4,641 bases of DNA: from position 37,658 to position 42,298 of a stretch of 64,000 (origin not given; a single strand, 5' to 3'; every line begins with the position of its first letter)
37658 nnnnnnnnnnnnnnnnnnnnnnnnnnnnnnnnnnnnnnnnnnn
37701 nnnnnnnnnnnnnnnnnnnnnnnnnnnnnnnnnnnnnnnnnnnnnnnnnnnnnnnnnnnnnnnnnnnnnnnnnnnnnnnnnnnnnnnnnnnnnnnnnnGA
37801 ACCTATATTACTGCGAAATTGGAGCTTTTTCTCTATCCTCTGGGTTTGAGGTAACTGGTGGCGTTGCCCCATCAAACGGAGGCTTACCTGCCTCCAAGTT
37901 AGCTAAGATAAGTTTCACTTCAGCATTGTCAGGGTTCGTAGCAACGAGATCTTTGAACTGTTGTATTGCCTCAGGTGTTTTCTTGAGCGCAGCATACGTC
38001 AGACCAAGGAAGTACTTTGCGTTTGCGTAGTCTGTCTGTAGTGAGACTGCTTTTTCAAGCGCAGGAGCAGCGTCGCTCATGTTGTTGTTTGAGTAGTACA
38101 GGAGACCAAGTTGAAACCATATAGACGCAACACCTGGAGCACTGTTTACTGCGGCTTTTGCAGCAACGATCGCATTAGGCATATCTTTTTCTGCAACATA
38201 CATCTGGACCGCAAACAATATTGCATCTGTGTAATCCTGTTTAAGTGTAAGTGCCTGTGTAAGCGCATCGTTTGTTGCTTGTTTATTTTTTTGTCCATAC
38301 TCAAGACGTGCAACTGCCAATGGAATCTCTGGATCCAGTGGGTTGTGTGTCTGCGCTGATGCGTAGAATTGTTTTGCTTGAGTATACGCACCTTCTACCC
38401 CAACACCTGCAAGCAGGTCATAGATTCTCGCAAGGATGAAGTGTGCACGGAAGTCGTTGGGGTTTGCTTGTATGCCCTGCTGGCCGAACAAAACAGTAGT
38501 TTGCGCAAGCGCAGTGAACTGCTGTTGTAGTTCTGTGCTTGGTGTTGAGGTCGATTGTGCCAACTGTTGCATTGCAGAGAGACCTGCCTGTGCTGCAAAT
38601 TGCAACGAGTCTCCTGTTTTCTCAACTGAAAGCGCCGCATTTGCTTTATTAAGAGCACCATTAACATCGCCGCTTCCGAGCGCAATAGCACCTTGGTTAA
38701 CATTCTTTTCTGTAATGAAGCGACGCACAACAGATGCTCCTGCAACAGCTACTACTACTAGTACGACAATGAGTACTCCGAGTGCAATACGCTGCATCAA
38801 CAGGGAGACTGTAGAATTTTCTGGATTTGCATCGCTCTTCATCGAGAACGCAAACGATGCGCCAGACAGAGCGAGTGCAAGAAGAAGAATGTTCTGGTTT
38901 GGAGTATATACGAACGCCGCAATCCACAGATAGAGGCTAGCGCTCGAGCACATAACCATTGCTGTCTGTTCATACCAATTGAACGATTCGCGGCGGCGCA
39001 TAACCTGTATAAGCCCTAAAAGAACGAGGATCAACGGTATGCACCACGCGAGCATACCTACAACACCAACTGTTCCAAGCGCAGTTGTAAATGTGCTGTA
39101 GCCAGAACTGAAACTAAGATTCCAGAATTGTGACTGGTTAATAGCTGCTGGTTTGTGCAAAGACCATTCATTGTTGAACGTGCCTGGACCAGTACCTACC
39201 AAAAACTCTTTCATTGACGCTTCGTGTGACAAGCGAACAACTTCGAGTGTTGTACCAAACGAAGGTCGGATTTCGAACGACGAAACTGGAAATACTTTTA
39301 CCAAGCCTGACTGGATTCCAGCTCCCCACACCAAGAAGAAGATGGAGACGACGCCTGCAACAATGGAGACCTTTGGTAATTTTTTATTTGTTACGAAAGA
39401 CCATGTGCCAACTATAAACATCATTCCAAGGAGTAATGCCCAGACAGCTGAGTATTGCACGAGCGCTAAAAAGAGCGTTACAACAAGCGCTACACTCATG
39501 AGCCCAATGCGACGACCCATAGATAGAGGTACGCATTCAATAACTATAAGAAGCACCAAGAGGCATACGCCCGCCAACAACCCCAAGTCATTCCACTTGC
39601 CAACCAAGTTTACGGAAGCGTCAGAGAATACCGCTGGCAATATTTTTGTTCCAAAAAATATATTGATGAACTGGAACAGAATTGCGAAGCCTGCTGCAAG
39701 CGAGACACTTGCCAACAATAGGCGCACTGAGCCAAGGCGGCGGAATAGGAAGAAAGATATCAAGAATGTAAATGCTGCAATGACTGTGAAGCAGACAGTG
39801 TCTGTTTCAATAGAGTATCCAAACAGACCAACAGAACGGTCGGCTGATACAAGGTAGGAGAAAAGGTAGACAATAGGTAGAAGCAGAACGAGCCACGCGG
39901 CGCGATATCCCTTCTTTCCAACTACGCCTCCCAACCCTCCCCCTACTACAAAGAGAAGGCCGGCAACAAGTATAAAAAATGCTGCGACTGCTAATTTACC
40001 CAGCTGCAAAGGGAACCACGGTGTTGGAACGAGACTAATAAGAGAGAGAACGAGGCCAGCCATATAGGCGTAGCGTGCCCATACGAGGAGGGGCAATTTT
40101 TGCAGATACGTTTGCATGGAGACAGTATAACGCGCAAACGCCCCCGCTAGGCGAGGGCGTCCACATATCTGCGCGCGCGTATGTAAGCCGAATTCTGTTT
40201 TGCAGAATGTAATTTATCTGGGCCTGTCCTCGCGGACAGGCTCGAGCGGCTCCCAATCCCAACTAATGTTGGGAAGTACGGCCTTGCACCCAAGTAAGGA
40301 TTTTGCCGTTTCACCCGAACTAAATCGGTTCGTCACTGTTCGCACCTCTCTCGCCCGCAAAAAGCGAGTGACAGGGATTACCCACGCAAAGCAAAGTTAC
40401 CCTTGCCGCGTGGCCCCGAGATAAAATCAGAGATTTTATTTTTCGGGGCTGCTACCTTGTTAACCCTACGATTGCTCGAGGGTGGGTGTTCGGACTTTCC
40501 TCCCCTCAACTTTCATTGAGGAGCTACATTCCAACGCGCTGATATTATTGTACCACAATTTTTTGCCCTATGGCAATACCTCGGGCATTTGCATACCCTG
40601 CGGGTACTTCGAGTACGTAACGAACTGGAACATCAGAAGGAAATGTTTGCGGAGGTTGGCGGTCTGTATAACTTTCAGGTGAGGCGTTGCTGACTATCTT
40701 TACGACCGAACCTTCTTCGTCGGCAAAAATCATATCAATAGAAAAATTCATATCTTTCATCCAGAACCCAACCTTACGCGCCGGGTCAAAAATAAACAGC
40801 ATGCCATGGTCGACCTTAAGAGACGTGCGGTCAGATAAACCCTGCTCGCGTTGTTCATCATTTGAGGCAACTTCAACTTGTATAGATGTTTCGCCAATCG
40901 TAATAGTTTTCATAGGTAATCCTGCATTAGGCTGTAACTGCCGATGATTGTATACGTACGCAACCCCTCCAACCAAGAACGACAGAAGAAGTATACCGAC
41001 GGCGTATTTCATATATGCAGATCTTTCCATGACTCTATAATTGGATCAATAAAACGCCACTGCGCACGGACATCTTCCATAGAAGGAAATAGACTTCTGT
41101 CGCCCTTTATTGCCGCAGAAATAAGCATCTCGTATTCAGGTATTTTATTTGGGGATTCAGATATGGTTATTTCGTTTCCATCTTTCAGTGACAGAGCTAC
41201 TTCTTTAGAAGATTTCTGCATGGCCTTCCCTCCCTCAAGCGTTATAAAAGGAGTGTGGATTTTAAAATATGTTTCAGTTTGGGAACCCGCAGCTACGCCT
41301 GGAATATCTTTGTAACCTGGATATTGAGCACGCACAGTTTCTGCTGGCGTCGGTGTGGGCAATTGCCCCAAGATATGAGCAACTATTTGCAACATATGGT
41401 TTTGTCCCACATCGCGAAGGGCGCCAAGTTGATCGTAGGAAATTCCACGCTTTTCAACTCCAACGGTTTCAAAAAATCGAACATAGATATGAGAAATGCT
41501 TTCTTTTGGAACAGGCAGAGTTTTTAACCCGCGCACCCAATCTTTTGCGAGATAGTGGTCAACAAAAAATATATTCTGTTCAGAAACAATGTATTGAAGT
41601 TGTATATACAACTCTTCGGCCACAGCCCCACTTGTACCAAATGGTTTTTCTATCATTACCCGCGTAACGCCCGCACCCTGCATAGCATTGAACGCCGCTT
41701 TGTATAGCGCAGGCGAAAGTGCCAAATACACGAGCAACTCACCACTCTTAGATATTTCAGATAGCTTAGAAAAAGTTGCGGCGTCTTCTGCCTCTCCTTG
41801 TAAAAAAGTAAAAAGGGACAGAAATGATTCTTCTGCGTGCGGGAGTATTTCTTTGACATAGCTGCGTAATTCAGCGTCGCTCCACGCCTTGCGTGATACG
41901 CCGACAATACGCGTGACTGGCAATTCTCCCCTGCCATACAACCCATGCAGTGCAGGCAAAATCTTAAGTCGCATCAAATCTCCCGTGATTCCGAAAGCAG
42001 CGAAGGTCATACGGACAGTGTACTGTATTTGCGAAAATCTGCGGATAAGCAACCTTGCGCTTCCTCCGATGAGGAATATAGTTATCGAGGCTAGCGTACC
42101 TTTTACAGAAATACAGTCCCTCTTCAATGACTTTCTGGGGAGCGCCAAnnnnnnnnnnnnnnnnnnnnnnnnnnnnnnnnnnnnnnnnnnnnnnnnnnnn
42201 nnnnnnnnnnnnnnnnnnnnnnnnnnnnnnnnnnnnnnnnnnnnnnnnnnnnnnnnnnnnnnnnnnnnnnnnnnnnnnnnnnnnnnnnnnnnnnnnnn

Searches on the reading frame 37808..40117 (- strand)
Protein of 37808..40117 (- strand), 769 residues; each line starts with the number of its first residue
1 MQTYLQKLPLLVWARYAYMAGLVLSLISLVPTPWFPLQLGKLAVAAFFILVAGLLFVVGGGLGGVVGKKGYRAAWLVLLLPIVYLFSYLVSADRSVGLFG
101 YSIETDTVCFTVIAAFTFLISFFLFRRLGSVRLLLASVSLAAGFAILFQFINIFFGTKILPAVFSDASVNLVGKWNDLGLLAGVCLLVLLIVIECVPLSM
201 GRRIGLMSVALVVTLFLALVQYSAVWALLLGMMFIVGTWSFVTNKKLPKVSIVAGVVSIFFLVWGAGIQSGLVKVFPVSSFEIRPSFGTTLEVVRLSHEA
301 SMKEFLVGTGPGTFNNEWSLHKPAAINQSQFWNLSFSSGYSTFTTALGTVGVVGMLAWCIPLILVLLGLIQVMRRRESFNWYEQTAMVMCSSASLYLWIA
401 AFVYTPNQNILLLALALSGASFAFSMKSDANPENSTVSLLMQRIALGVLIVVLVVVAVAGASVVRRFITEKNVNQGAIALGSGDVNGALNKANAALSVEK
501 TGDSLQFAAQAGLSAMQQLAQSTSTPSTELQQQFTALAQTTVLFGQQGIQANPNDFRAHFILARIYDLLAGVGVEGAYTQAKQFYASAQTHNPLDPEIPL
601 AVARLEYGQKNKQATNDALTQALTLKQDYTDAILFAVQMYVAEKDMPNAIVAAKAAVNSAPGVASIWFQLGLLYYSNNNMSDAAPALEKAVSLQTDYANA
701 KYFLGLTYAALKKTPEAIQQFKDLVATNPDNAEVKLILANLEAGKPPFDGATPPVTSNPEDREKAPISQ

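Call 83: search_protein_families(library=pfam, proteins=[window:37808-40117:-], max_evalue=0.00001)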
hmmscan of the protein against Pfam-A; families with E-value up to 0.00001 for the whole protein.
window:37808-40117:- (769 aa): 8 families
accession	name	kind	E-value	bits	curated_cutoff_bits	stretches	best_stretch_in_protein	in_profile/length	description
PF14559.12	TPR_19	-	1.4e-10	41.8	25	1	677-741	4-68/68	Tetratricopeptide repeat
PF13428.12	TPR_14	-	1.4e-09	38.1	23.5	0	699-741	2-44/44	Tetratricopeptide repeat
PF07719.23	TPR_2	-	2.8e-09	36.8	27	0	664-694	1-31/34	Tetratricopeptide repeat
PF00515.34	TPR_1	-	3.5e-08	33.4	27.8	0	664-694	1-31/34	Tetratricopeptide repeat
PF13432.12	TPR_16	-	1.1e-07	32.6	32.7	1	669-732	2-65/65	Tetratricopeptide repeat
PF13371.12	TPR_9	-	1.8e-06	28.3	35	0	639-694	4-59/73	Tetratricopeptide repeat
PF13181.12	TPR_8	-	3.5e-06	27.2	25.7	0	664-696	1-33/34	Tetratricopeptide repeat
PF23914.1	TPR_CcmH_CycH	-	7.3e-06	26.4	42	0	643-740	29-129/158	Cytochrome c-type biogenesis protein H TPR domain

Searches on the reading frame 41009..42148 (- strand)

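Call 83: search_protein_families(library=pfam, proteins=[window:41009-42148:-], max_evalue=0.00001)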
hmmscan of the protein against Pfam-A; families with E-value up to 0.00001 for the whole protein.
window:41009-42148:- (379 aa): 2 families
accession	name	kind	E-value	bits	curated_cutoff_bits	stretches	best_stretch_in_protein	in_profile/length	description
PF00479.28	G6PD_N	-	5.1e-31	109.2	22.1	1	52-205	3-181/183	Glucose-6-phosphate dehydrogenase, NAD binding domain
PF02781.21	G6PD_C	-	4.2e-26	92.1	27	2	215-274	16-75/296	Glucose-6-phosphate dehydrogenase, C-terminal domain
